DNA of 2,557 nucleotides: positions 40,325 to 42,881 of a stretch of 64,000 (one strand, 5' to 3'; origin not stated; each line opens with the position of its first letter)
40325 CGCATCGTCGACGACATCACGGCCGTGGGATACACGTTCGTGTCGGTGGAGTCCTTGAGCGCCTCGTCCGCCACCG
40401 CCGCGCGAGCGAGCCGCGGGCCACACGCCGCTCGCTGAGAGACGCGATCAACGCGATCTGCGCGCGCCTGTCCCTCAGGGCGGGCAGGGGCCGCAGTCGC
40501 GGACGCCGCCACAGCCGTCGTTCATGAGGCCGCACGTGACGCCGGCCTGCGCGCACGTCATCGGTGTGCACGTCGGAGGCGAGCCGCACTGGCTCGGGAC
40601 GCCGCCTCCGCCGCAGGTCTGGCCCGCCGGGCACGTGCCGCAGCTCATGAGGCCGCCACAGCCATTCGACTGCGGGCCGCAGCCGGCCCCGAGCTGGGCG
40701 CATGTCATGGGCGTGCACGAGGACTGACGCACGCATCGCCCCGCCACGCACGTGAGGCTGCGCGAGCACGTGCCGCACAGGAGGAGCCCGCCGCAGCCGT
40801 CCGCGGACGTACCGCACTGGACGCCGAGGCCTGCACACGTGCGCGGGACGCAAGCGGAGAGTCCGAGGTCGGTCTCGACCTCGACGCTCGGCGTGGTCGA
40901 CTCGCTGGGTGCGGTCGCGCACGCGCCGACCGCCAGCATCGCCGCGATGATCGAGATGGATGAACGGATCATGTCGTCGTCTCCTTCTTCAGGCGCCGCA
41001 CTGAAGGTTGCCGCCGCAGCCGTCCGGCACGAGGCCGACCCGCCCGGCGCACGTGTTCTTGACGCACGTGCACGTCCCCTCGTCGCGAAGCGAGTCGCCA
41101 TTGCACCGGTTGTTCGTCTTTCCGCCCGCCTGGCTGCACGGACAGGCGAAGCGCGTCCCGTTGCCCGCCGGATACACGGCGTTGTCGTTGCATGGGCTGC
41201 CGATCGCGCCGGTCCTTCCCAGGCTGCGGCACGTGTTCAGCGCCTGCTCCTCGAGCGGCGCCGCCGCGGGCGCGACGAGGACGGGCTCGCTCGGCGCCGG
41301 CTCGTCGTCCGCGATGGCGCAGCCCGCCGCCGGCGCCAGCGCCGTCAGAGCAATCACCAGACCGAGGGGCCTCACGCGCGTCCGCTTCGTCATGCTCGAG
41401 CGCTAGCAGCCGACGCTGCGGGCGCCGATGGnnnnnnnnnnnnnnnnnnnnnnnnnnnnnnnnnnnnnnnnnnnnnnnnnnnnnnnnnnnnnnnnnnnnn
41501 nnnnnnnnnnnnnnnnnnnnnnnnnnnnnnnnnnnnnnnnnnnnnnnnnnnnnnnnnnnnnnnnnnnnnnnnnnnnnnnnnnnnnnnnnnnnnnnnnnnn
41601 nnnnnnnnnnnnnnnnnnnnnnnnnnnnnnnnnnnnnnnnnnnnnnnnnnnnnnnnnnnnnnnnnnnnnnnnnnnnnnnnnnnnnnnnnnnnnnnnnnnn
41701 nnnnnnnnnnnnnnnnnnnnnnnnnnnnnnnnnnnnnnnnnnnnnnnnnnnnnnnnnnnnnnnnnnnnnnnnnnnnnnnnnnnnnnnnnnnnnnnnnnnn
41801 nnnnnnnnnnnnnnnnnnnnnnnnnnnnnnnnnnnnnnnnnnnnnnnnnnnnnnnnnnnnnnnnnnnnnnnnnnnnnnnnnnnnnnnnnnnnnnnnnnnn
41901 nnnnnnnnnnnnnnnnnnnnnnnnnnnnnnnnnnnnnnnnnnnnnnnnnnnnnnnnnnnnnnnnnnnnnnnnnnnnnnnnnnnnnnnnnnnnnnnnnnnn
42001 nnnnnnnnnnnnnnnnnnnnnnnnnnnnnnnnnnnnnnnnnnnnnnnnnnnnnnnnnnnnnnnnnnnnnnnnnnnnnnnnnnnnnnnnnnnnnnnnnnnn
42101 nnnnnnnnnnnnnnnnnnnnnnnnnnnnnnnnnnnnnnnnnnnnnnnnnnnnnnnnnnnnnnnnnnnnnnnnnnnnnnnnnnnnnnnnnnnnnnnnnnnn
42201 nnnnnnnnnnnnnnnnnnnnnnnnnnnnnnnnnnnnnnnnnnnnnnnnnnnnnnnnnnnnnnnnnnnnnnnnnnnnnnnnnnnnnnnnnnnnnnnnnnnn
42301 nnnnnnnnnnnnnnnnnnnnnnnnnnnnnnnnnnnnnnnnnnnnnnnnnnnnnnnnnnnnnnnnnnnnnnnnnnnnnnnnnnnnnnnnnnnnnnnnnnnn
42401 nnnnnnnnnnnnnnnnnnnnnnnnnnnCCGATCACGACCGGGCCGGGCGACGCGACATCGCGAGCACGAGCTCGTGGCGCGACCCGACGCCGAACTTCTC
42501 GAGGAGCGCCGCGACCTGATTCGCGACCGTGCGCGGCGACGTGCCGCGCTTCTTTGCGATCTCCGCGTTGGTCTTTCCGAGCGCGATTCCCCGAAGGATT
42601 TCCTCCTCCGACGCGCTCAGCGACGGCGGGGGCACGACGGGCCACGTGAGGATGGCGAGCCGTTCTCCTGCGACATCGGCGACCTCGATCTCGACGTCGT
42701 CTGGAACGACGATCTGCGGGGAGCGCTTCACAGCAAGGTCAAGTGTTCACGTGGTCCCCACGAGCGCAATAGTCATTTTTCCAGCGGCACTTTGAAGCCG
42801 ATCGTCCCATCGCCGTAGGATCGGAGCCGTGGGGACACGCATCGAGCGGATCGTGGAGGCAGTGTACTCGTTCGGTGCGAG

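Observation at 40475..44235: Paralogous LuxR regulators bracket a second (family-B) set of Cys-rich lipoproteins and a knottin-like lipoprotein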

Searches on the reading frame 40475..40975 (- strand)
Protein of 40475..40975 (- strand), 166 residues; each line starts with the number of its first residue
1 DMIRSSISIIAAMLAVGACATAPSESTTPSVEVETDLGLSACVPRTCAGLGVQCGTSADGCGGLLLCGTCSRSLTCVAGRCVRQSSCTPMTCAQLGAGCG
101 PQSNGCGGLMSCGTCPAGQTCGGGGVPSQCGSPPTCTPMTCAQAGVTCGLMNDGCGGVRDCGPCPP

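Call 8: find_homologous_proteins(query=window:40475-40975:-, max_evalue=0.001)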
Query window:40475-40975:- (166 aa): 66 proteins with E <= 0.001 among 214 candidates.
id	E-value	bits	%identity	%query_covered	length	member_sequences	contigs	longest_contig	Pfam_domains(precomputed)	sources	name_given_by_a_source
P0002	7.2e-97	340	100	99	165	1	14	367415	-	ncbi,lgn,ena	ncbi:MAG: hypothetical protein U0270_30180 [Labilithrix sp.]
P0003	6.9e-58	213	50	75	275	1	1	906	-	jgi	jgi:hypothetical protein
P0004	3.0e-49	185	54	75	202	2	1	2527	-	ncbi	ncbi:MAG TPA: tryptophan synthase alpha chain, partial [Polyangia bacterium]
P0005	1.5e-44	170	47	77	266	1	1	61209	-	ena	-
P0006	1.5e-43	167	56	48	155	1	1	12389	-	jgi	jgi:hypothetical protein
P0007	1.3e-41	160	50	75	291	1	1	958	-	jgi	jgi:hypothetical protein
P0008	5.9e-40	155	48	74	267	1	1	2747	-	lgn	-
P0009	7.7e-38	148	53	64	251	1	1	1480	-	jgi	jgi:hypothetical protein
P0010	9.9e-38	148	47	74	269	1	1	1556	-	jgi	jgi:hypothetical protein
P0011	1.4e-37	147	51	75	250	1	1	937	-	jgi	jgi:hypothetical protein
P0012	2.1e-35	140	46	75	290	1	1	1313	-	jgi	-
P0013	1.4e-34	137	46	75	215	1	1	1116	-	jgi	-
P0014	3.6e-34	136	44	50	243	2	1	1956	-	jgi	jgi:hypothetical protein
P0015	3.2e-33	133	77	58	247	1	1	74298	-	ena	-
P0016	5.7e-33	132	53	73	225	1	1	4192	-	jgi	jgi:hypothetical protein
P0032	5.3e-21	93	48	77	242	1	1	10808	-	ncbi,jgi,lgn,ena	jgi:hypothetical protein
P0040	3.8e-19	87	41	93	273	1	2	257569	-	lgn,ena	-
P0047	8.4e-18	83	43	74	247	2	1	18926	-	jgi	jgi:hypothetical protein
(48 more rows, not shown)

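Call 15: search_solved_structures(query=window:40475-40975:-, max_evalue=10, show_alignments=2)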
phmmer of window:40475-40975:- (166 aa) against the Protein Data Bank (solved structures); distinct sequences matched with E-value up to 10: 2.
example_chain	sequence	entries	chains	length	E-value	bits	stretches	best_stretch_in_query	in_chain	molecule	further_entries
9jmm_B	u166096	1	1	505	0.0042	20.2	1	50-149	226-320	Spike glycoprotein,Isoform 1 of Immunoglobulin heavy constant gamma 1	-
9jmj_B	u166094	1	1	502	0.21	14.7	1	50-149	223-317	Spike glycoprotein,Isoform 1 of Immunoglobulin heavy constant gamma 1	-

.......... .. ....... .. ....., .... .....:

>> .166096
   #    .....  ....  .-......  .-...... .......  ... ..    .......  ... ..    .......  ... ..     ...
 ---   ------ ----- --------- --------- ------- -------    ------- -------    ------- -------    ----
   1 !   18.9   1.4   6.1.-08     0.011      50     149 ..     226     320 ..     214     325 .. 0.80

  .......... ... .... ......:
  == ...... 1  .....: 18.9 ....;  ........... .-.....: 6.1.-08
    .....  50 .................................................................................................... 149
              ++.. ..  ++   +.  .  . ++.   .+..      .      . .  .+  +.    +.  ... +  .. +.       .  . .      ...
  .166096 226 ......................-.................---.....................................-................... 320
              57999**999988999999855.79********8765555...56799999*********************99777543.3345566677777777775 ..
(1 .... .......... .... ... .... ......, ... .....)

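Call 20: find_encoding_contigs(protein=P0040, flank=6000, max_places=2)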
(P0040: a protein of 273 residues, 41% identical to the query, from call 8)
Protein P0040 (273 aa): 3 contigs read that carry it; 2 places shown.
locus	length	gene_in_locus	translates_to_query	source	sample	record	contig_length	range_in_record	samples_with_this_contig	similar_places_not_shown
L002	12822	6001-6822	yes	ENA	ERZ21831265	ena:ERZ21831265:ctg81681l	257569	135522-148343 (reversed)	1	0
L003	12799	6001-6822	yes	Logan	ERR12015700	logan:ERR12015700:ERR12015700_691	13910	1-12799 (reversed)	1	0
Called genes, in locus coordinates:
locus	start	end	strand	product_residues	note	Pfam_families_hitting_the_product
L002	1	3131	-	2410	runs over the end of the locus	PF20148:DUF6531, PF05593:RHS_repeat, PF25023:TEN_YD-shell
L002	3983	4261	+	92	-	-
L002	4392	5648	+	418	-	PF00078:RVT_1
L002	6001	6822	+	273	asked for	-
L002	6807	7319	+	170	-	-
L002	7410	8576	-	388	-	-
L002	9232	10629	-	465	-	PF01266:DAO (weak), PF01494:FAD_binding_3 (faint), PF07992:Pyr_redox_2 (faint), PF12831:FAD_oxidored, PF13450:NAD_binding_8 (faint)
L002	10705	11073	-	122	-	-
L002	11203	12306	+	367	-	-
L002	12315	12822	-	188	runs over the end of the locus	-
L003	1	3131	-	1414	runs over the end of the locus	?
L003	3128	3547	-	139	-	-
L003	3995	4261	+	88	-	-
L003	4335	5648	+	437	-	PF00078:RVT_1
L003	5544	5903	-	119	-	-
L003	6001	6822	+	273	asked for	-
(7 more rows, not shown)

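Call 41: predict_structure(alignment_id=A1)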
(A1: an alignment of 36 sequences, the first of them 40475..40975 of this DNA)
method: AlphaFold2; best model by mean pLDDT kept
length: 166 residues; sequences in the alignment: 36
mean_pLDDT: 82.1   pTM: 0.44
mean pLDDT of the five models: 82.1, 80.4, 79.1, 78.7, 78.0
residues with pLDDT >= 90: 100; 70-90: 27; 50-70: 10; < 50: 29
segments of 3 or more residues with pLDDT < 50: 1-21, 23-25, 29-32
pLDDT, mean of each block of 10 residues (from residue 1): 42 44 48 55 95 97 96 89 86 97 91 96 93 89 98 92 95
secondary structure, 60 per line:
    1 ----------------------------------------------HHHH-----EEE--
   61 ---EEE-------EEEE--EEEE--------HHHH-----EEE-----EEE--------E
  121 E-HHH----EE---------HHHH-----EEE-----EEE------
elements in order: H47-50 E56-58 E64-66 E74-77 E80-83 H92-95 E101-103 E109-111 H141-144 E150-152 E158-160

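Call 45: fold_search(model_id=the predicted structure, library=pdb)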
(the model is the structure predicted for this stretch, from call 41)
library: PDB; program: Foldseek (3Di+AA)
matches with E <= 10: 12; with E <= 0.001: 0
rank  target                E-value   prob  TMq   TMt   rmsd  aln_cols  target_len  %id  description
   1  4kgg_C                1.4e+00  0.04  0.14  0.14  12.4       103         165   17  Crystal structure of light mutant2 and dcr3 complex (released 2013-08-07)
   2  1n1i_C                1.7e+00  0.06  0.15  0.23  10.5        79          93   18  The structure of MSP-1(19) from Plasmodium knowlesi (released 2003-02-25)
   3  9lfl_A                2.4e+00  0.03  0.15  0.16  12.2       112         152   16  Cryo-EM structure of linker-extended biparatopic antibody BA1-GP4 in complex with TNFR2 (released 2025-08-13)
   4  1jma_B                2.6e+00  0.02  0.10  0.16  12.8       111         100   17  CRYSTAL STRUCTURE OF THE HERPES SIMPLEX VIRUS GLYCOPROTEIN D BOUND TO THE CELLULAR RECEPTOR HVEA/HVEM (released 2001-09-26)
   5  4xbm_B                4.0e+00  0.01  0.10  0.06  21.4       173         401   19  X-ray crystal structure of Notch ligand Delta-like 1 (released 2015-03-11)
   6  1n1i_B                5.8e+00  0.03  0.15  0.23   9.3        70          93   18  The structure of MSP-1(19) from Plasmodium knowlesi (released 2003-02-25)
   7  1n1i_D                6.2e+00  0.03  0.14  0.21   9.5        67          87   19  The structure of MSP-1(19) from Plasmodium knowlesi (released 2003-02-25)
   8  1bx8                  6.6e+00  0.06  0.12  0.35   7.5        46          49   30  HIRUSTASIN FROM HIRUDO MEDICINALIS AT 1.4 ANGSTROMS (released 1999-04-27)
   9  1dva_L                6.6e+00  0.03  0.19  0.26   8.9        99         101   16  Crystal Structure of the Complex Between the Peptide Exosite Inhibitor E-76 and Coagulation Factor VIIA (released 2000-05-12)
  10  8em7_A                8.0e+00  0.05  0.24  0.02   6.9        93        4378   16  Cryo-EM structure of LRP2 at pH 5.2 (released 2023-02-08)
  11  1n1i_A                8.5e+00  0.02  0.15  0.22   9.5        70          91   20  The structure of MSP-1(19) from Plasmodium knowlesi (released 2003-02-25)
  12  9l99_N                9.7e+00  0.01  0.11  0.18   8.2        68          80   19  Structure of Western equine encephalitis virus McMillan strain in complex with VLDLR LA1-2 (released 2025-06-04)

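Call 66: find_encoding_contigs(protein=P0005, flank=6000, max_places=1)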
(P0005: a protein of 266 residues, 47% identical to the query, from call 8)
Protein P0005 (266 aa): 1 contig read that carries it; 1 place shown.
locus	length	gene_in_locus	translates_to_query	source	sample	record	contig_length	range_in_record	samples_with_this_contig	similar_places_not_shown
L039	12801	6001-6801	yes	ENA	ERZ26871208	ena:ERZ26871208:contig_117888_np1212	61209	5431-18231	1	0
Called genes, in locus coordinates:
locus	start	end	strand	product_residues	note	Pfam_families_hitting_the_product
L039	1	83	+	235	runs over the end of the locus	PF01904:DUF72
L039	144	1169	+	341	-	PF00487:FA_desaturase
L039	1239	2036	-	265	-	-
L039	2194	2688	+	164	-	PF10118:Metal_hydrol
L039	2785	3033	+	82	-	PF10118:Metal_hydrol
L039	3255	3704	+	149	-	-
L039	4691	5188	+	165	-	-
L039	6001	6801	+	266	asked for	-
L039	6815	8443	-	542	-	PF01068:DNA_ligase_A_M, PF04679:DNA_ligase_A_C, PF21686:LigD_Prim-Pol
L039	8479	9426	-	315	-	PF13298:LigD_N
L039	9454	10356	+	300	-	PF02735:Ku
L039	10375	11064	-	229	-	PF00072:Response_reg, PF00486:Trans_reg_C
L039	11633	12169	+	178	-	PF12849:PBP_like_2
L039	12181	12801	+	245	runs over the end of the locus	PF00528:BPD_transp_1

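Call 70: search_protein_families(library=pfam, alignment_id=A1, max_evalue=1)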
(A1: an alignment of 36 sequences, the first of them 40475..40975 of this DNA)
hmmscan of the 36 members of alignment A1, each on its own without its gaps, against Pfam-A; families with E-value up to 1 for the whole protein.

A. member 1, window:40475-40975:- (166 aa): 0 families

B. families by the number of members that match (of 36 scanned): 3 families
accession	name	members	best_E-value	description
PF11131.13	PhrC_PhrF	2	0.0018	Rap-phr extracellular signalling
PF21827.1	New_glue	1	0.055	New glue protein family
PF25491.1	CCHC_BCL-11A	1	0.59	BCL-11A-like CCHC zinc finger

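Call 75: search_protein_families(library=ncbifam, alignment_id=A1, max_evalue=1)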
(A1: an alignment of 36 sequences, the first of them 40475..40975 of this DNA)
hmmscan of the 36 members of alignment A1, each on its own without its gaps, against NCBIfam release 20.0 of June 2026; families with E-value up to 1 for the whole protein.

A. member 1, window:40475-40975:- (166 aa): 0 families

B. families by the number of members that match (of 36 scanned): 8 families
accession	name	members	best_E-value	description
NF033849.1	ser_rich_anae_1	2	0.00026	serine-rich protein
NF042931.1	SAG1386_EF1546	1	0.0044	SAG1386/EF1546 family surface-associated protein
NF033216.1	lipo_YgdI_YgdR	1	0.015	YgdI/YgdR family lipoprotein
TIGR03931.1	T7SS_Rv3446c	1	0.043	type VII secretion-associated protein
NF033567.1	act_recrut_TARP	1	0.057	type III secretion system actin-recruiting effector Tarp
TIGR04503.1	mft_etfB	1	0.093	mycofactocin-associated electron transfer flavoprotein beta subunit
NF006362.0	PRK08581.1-4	1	0.3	amidase domain-containing protein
NF052435.1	BamI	1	0.41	biofilm-associated metzincin protease inhibitor BamI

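Call 77: find_encoding_contigs(protein=P0032, flank=4000, max_places=1)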
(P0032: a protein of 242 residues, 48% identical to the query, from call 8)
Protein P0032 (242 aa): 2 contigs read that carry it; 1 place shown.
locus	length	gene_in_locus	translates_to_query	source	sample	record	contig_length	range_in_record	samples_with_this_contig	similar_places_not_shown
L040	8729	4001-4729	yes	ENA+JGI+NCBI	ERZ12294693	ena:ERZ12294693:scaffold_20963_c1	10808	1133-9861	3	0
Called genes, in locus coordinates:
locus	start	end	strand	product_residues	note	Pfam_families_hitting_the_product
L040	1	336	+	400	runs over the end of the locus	PF00847:AP2 (weak)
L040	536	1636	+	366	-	PF12625:Arabinose_bd, PF12833:HTH_18, PF00165:HTH_AraC (weak)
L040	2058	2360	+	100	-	-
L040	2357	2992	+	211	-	PF00589:Phage_integrase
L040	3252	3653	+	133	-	-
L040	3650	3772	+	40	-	-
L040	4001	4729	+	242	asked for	-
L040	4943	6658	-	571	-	-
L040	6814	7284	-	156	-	-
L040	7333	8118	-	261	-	-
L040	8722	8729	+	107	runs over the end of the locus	-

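Call 78: find_encoding_contigs(protein=P0047, flank=4000, max_places=1)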
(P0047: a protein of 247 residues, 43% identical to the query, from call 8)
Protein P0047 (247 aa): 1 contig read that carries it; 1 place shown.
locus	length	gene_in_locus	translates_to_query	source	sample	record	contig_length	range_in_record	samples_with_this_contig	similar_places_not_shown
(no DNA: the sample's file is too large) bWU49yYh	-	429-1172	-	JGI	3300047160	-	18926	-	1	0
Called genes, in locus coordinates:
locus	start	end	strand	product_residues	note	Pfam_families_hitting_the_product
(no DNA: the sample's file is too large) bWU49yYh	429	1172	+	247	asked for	-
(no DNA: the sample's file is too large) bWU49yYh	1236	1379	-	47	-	-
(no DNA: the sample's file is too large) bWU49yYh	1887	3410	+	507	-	-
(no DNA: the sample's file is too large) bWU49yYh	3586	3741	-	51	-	-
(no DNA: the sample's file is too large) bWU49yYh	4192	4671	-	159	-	-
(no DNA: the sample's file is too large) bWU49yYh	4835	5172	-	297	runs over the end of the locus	PF02534:T4SS-DNA_transf, PF10412:TrwB_AAD_bind, PF12696:TraG-D_C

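Call 79: find_encoding_contigs(protein=P0006, flank=4000, max_places=1)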
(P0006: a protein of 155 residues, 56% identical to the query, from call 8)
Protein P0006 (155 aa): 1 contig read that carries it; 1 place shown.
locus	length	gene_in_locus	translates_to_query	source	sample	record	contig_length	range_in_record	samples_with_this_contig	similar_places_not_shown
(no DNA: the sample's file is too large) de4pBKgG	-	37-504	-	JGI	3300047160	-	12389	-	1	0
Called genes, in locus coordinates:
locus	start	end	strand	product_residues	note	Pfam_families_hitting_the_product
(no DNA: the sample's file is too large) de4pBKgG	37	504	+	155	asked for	-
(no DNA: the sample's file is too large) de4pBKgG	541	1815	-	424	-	PF01011:PQQ (faint), PF13570:Beta-prop_ACSF4 (faint), PF13360:PQQ_2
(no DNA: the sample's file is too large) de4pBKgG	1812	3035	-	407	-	PF01011:PQQ (faint), PF13360:PQQ_2, PF13570:Beta-prop_ACSF4, PF13360:PQQ_2, PF13570:Beta-prop_ACSF4 (weak)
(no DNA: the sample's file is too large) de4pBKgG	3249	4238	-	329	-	-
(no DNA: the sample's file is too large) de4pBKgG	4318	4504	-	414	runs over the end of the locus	PF00150:Cellulase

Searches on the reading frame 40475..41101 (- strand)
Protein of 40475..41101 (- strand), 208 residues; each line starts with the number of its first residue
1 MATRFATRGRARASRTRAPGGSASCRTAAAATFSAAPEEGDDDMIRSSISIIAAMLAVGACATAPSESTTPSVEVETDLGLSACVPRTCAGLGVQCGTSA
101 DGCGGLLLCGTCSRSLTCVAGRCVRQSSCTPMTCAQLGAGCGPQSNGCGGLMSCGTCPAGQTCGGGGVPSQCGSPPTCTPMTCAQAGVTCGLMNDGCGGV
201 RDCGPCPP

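Call 3: search_protein_families(library=pfam, proteins=[window:40475-41101:-], max_evalue=0.1)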
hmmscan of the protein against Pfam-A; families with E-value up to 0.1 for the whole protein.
window:40475-41101:- (208 aa): 0 families

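Call 4: search_protein_families(library=ncbifam, proteins=[window:40475-41101:-], max_evalue=0.1)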
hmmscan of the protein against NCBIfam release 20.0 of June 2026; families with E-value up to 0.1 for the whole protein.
window:40475-41101:- (208 aa): 0 families

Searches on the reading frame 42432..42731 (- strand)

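Call 3: search_protein_families(library=pfam, proteins=[window:42432-42731:-], max_evalue=0.1)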
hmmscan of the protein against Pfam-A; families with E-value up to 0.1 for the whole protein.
window:42432-42731:- (99 aa): 5 families
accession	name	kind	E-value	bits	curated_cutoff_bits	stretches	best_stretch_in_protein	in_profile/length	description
PF00196.25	GerE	-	3.6e-12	46.2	23.5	1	37-90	2-55/57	Bacterial regulatory proteins, luxR family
PF08281.18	Sigma70_r4_2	-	0.002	18.2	25.7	1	51-74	25-48/54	Sigma-70, region 4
PF13936.12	HTH_38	-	0.0055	16.9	27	1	43-72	11-40/44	Helix-turn-helix domain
PF13412.12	HTH_24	-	0.011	15.7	21.9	1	54-79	19-44/48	Winged helix-turn-helix DNA-binding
PF14493.12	HTH_40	-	0.038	14.7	27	1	51-79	11-39/89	Helix-turn-helix domain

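Call 4: search_protein_families(library=ncbifam, proteins=[window:42432-42731:-], max_evalue=0.1)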
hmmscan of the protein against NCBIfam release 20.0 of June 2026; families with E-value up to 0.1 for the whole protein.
window:42432-42731:- (99 aa): 23 families
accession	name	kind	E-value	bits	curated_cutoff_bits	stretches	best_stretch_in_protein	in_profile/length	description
NF052366.1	photon_PedR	equivalog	1.1e-07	31.9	120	1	37-89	2-54/74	photosynthetic electron transport-dependent transcriptional regulator PedR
TIGR03020.2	EpsA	equivalog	1.7e-06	27.9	170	1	37-88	190-241/247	XrtB/PEP-CTERM-associated transcriptional regulator EpsA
NF041673.1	transregRamA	equivalog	1.8e-06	27.3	500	1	37-94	218-275/280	acetate metabolism transcriptional regulator RamA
TIGR03541.1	reg_near_HchA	equivalog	2e-06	27.5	215.6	1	37-87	171-221/232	PA1136 family autoinducer-binding transcriptional regulator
NF041232.1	BagY_FevT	exception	2.3e-06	26.7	700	1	29-89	288-348/367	LuxR family transcriptional regulator BagY/FevT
NF047785.1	respo_reg_MadR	equivalog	2.1e-05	24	300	1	35-95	146-206/209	MadR family response regulator transcription factor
NF006900.1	PRK09390.1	equivalog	4.5e-05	23.1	255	1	37-89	142-194/203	response regulator FixJ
NF007935.0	PRK10651.1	equivalog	0.00016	21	250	1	38-90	156-208/216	two-component system response regulator NarL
NF047608.1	LIC13292_fam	subfamily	0.00022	21.4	200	1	38-85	103-150/166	LIC13292 family transcriptional regulator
NF007685.0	PRK10360.1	equivalog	0.00032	20.6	258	1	38-92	138-192/196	response regulator transcription factor UhpA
NF052445.1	RespRegMctR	equivalog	0.00038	19.9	300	1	37-89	144-196/205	two-component system response regulator MctR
NF040749.1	tetrathio_RR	equivalog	0.0005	19.8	290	1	37-93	133-189/191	tetrathionate respiration response regulator TtrR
NF008098.0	PRK10840.1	equivalog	0.0021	17.6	235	1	37-85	150-198/216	response regulator transcription factor RcsB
NF007419.0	PRK09958.1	equivalog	0.0025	17.4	251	1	37-89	143-195/204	acid-sensing system DNA-binding response regulator EvgA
NF007505.1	PRK10100.1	equivalog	0.0042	16.8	250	1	37-87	144-194/204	biofilm master transcriptional regulator CsgD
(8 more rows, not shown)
